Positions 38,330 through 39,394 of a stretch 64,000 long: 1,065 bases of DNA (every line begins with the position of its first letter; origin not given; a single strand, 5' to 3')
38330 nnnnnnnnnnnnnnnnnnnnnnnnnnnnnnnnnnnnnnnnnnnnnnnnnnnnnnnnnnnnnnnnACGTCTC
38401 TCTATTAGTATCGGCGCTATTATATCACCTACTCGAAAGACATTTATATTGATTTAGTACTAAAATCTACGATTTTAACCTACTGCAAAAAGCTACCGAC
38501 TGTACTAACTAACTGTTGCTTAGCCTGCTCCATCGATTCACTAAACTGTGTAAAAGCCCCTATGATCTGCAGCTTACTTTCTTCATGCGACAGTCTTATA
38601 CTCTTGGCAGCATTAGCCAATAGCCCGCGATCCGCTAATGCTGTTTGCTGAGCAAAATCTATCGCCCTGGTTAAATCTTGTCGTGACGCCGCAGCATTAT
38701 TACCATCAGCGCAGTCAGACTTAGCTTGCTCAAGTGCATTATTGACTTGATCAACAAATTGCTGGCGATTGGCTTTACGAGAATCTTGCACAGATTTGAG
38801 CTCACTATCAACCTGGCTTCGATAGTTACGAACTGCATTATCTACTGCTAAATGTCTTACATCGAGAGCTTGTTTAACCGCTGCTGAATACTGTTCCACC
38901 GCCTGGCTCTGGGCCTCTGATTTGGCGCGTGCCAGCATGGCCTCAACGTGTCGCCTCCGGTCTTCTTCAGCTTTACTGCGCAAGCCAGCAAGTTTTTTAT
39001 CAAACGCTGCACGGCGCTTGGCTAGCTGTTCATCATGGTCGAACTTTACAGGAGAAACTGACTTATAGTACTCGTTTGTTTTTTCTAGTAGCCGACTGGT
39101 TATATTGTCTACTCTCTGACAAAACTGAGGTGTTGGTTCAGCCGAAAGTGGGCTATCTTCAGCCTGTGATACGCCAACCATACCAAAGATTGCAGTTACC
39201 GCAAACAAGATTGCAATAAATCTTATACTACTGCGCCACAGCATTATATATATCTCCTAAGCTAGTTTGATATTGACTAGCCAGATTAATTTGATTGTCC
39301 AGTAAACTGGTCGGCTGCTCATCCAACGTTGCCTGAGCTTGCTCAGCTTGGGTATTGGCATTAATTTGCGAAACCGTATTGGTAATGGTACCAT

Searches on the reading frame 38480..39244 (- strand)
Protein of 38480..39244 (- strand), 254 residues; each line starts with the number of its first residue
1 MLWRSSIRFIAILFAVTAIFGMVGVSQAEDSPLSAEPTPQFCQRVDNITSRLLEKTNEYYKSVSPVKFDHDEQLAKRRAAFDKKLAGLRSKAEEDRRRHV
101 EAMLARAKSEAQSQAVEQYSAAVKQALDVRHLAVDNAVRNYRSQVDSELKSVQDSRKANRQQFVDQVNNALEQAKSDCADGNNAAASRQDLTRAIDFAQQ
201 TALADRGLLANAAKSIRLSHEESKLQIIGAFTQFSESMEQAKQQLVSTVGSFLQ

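Call 40: search_protein_families(library=pfam, proteins=[window:38480-39244:-], max_evalue=0.00001)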
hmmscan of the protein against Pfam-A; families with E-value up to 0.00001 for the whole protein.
window:38480-39244:- (254 aa): 0 families

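Call 81: search_protein_families(library=pfam, proteins=[window:38480-39244:-], max_evalue=0.01)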
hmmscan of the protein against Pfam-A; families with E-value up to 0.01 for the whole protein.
window:38480-39244:- (254 aa): 1 family
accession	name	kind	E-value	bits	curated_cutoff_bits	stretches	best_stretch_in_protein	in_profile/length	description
PF23460.1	ZMYND8_CC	-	0.0018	18.8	27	0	67-117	10-59/65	ZMYND8 protein coiled-coil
